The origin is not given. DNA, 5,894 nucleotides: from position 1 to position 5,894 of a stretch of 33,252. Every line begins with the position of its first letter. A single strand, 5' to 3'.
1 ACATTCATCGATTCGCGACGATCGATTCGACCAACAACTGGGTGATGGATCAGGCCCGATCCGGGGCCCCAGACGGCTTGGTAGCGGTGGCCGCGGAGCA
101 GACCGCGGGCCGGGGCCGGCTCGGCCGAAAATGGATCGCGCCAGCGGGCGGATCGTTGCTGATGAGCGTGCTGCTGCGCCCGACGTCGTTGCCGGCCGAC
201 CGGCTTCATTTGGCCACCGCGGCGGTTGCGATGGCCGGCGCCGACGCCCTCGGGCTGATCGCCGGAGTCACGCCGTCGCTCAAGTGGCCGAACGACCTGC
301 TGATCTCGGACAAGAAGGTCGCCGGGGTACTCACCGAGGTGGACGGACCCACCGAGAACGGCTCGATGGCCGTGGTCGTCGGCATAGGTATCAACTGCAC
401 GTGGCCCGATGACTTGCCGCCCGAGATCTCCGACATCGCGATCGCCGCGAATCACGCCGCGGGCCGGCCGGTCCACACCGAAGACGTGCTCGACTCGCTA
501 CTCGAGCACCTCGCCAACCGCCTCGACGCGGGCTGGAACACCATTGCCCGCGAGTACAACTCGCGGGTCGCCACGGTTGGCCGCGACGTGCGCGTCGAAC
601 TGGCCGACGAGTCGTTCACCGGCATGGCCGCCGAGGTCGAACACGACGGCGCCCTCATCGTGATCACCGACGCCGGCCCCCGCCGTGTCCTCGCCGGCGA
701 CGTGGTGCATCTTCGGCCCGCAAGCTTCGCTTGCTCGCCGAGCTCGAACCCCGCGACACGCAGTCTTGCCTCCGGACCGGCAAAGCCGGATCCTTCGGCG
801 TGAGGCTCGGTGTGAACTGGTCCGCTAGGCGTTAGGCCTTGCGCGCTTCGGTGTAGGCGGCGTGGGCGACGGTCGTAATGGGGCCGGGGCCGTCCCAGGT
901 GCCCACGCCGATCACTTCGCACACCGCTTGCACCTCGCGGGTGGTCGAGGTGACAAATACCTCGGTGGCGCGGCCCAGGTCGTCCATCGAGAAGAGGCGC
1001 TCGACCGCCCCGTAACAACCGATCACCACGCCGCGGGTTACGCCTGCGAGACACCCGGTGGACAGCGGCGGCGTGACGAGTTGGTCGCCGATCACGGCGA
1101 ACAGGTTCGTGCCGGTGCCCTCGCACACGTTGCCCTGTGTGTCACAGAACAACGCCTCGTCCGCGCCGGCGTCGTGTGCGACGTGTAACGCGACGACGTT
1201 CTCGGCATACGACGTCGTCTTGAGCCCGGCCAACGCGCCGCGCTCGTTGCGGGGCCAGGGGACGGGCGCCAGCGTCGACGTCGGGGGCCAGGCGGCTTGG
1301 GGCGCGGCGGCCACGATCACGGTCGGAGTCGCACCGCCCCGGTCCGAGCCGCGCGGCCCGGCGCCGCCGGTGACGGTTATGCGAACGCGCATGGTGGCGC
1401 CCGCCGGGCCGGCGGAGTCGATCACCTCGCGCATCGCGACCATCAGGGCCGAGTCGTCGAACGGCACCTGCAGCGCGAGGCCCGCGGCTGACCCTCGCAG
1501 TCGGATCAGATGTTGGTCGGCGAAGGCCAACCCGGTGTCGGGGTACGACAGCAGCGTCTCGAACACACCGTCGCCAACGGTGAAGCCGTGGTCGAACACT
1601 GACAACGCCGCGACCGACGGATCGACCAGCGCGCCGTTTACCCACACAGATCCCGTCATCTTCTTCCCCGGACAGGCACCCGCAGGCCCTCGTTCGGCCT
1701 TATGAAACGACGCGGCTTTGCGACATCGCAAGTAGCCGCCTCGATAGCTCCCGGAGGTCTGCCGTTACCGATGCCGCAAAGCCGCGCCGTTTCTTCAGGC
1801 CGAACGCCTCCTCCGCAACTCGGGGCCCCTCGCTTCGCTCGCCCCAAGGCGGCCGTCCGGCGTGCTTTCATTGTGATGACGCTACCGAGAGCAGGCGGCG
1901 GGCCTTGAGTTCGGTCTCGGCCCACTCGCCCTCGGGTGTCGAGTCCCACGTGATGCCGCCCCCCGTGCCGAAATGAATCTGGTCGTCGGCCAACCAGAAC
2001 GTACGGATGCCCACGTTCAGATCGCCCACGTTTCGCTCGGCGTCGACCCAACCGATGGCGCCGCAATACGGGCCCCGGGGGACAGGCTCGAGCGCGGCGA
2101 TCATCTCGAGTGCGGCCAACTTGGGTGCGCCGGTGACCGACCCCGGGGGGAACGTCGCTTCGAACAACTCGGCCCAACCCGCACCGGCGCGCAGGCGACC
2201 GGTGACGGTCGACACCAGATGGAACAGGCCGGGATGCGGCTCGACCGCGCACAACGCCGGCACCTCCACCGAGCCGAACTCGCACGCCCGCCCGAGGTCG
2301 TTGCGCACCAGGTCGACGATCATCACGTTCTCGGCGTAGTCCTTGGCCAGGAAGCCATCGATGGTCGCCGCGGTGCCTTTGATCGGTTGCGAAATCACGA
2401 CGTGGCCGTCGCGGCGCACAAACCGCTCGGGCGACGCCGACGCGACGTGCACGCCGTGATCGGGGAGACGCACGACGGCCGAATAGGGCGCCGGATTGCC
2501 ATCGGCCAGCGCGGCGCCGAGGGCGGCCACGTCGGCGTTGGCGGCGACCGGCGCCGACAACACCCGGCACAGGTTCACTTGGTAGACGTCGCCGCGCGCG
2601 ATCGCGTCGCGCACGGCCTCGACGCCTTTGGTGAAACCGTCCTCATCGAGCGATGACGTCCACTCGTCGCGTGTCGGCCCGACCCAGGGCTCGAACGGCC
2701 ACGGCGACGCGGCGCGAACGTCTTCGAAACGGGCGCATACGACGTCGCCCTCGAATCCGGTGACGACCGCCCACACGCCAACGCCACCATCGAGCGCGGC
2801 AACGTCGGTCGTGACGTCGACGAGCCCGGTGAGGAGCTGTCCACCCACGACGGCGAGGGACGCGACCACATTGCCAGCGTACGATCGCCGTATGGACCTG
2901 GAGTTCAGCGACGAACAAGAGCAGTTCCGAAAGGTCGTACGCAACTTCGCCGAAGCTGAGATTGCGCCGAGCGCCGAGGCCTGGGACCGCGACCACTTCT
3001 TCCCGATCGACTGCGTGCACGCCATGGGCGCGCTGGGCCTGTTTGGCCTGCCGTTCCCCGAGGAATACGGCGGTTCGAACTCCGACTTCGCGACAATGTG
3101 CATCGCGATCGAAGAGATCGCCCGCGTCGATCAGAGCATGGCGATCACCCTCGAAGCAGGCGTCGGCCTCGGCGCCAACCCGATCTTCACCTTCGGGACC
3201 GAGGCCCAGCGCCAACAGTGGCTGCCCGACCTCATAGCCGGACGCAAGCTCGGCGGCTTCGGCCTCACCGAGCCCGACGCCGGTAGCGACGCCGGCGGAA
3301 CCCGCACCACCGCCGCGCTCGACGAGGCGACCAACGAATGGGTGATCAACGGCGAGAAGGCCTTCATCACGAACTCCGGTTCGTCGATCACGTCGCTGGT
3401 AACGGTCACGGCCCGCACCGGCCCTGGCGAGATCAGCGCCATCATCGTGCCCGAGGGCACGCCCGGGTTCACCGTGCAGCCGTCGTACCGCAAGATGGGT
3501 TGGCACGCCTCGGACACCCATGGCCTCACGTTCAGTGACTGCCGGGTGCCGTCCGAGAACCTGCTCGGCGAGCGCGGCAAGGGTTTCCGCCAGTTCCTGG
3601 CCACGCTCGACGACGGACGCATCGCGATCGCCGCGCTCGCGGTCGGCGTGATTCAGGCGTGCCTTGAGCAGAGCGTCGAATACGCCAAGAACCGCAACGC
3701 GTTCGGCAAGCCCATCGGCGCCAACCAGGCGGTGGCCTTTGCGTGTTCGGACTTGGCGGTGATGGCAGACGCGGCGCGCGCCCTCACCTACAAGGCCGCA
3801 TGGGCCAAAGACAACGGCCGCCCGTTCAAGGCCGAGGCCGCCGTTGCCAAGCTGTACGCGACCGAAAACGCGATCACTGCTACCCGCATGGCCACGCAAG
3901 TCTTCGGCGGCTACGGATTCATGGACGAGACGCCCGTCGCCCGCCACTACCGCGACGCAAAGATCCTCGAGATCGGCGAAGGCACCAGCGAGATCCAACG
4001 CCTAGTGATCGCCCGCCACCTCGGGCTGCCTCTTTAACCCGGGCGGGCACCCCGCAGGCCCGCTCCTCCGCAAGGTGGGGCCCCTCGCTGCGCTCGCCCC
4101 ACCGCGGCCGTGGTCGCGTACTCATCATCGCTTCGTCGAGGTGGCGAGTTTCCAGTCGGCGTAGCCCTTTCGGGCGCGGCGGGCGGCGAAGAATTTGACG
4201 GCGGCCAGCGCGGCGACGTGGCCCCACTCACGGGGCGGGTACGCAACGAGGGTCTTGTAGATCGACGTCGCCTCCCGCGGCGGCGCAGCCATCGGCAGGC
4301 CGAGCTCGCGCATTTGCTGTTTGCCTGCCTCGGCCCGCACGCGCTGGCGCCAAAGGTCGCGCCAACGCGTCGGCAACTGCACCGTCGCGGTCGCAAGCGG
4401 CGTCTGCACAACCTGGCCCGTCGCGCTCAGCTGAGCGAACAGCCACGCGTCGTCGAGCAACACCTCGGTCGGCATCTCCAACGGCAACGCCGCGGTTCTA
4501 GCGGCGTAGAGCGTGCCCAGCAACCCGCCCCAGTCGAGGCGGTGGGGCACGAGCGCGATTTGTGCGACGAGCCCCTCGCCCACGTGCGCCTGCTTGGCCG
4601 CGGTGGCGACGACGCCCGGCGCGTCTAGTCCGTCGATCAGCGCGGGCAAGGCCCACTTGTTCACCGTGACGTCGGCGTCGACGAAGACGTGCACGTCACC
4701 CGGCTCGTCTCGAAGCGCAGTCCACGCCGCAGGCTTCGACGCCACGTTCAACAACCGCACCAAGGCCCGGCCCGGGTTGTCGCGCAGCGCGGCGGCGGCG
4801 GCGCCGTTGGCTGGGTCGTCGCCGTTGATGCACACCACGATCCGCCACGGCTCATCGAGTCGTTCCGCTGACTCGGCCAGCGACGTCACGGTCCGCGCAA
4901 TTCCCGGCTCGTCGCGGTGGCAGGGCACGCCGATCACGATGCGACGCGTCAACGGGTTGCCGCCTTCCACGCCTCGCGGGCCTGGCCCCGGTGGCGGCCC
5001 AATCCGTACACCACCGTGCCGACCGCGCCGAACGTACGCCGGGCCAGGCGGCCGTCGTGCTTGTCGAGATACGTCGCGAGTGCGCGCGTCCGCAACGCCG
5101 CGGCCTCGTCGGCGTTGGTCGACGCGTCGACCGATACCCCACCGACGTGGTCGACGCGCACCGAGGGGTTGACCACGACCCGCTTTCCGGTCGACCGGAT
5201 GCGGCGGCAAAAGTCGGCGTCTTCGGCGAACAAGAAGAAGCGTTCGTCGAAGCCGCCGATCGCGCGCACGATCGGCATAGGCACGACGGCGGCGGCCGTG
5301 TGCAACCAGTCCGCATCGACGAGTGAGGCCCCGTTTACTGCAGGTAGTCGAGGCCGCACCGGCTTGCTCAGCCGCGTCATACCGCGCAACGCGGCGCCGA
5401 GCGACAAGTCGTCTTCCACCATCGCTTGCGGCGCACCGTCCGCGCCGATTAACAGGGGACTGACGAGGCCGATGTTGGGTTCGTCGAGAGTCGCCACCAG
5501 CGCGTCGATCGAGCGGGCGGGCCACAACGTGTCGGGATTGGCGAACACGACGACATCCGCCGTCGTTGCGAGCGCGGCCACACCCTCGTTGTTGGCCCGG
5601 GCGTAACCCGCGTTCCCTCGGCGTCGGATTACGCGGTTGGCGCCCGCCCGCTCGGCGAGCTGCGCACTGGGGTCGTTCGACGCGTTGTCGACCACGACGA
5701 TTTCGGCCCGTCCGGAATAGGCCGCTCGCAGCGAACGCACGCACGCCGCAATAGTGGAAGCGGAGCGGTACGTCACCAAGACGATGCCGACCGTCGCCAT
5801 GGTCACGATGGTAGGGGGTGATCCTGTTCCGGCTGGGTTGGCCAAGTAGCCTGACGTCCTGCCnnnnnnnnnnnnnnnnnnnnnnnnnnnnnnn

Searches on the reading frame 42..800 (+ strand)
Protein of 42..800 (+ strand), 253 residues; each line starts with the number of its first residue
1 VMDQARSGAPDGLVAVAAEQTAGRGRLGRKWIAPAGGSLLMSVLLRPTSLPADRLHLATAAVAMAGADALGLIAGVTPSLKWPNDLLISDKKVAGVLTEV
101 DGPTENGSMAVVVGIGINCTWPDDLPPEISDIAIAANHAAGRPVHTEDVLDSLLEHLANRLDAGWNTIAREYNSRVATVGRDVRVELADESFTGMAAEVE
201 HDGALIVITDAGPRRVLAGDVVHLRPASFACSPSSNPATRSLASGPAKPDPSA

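Call 8: search_protein_families(library=pfam, proteins=[window:42-800:+], max_evalue=0.001)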
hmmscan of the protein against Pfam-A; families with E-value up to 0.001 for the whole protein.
window:42-800:+ (253 aa): 2 families
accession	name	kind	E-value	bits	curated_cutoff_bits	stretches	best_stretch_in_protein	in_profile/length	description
PF03099.24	BPL_LplA_LipB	-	1.6e-18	67.3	21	1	9-118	21-133/133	Biotin/lipoate A/B protein ligase family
PF02237.23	BPL_C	-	1.7e-07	31.4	21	1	179-223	2-47/48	Biotin protein ligase C terminal domain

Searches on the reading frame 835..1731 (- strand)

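Call 8: search_protein_families(library=pfam, proteins=[window:835-1731:-], max_evalue=0.001)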
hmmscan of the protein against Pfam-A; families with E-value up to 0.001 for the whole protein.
window:835-1731:- (299 aa): 1 family
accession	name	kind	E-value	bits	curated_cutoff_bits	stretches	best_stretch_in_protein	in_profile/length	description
PF01063.24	Aminotran_4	-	1.2e-48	166.3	28.5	1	55-272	1-222/223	Amino-transferase class IV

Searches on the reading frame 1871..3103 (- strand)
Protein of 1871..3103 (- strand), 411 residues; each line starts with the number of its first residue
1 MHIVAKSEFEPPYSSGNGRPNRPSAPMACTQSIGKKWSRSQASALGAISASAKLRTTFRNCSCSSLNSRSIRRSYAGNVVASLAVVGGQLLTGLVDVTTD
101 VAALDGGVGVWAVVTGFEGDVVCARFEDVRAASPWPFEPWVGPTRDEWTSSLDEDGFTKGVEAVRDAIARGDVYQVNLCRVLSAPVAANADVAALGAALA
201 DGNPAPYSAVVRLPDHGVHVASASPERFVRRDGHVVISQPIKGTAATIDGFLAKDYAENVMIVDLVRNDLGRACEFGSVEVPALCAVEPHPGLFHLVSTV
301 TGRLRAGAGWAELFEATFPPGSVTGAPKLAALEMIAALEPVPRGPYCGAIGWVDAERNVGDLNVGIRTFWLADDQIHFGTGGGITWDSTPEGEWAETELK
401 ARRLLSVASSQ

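Call 8: search_protein_families(library=pfam, proteins=[window:1871-3103:-], max_evalue=0.001)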
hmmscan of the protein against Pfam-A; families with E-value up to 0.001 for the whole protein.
window:1871-3103:- (411 aa): 1 family
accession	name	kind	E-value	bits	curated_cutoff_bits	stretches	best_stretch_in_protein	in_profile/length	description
PF00425.24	Chorismate_bind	-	8.8e-74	248.7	27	1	154-400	2-257/257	chorismate binding enzyme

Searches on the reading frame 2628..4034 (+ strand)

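Call 8: search_protein_families(library=pfam, proteins=[window:2628-4034:+], max_evalue=0.001)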
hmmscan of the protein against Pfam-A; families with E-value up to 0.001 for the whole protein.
window:2628-4034:+ (469 aa): 4 families
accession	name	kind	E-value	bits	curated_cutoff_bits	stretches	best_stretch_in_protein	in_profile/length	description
PF00441.29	Acyl-CoA_dh_1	-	2.9e-51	174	22.4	1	317-465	1-149/150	Acyl-CoA dehydrogenase, C-terminal domain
PF02771.21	Acyl-CoA_dh_N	-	3.4e-38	130.9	22.9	1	94-205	1-112/113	Acyl-CoA dehydrogenase, N-terminal domain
PF02770.24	Acyl-CoA_dh_M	-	3.7e-22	78.7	33.3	1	211-305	2-97/97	Acyl-CoA dehydrogenase, middle domain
PF08028.16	Acyl-CoA_dh_2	-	8.8e-19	68.6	22.7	1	333-449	2-128/134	Acyl-CoA dehydrogenase, C-terminal domain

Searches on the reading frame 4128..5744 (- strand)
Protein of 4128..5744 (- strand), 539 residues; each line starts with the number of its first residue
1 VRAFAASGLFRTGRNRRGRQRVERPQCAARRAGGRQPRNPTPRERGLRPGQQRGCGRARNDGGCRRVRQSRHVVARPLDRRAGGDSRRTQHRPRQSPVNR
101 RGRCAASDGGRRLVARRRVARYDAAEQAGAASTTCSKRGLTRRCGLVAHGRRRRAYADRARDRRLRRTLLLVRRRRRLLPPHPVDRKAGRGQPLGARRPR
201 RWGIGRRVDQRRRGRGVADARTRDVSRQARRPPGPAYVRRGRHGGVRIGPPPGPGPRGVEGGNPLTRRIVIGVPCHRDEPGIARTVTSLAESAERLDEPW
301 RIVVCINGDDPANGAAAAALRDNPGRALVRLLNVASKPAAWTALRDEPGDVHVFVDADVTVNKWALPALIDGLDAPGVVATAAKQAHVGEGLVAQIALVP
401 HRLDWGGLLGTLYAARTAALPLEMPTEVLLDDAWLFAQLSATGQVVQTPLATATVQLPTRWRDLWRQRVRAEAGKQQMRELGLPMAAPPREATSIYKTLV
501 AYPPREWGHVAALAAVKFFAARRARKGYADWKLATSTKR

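Call 8: search_protein_families(library=pfam, proteins=[window:4128-5744:-], max_evalue=0.001)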
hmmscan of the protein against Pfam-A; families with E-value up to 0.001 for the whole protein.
window:4128-5744:- (539 aa): 1 family
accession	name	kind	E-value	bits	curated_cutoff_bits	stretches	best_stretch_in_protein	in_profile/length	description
PF00535.33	Glycos_transf_2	-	1.1e-06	29.2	23.3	1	271-383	2-113/168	Glycosyl transferase family 2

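Call 14: search_protein_families(library=ncbifam, proteins=[window:4128-5744:-], max_evalue=0.001)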
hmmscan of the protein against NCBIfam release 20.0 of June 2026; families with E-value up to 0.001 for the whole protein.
window:4128-5744:- (539 aa): 1 family
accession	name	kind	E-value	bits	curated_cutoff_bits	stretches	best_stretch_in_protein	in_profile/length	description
NF041865.1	EpsU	equivalog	0.00037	19.6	700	1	267-389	39-159/394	exopolysaccharide biosynthesis GT2 family glycosyltransferase EpsU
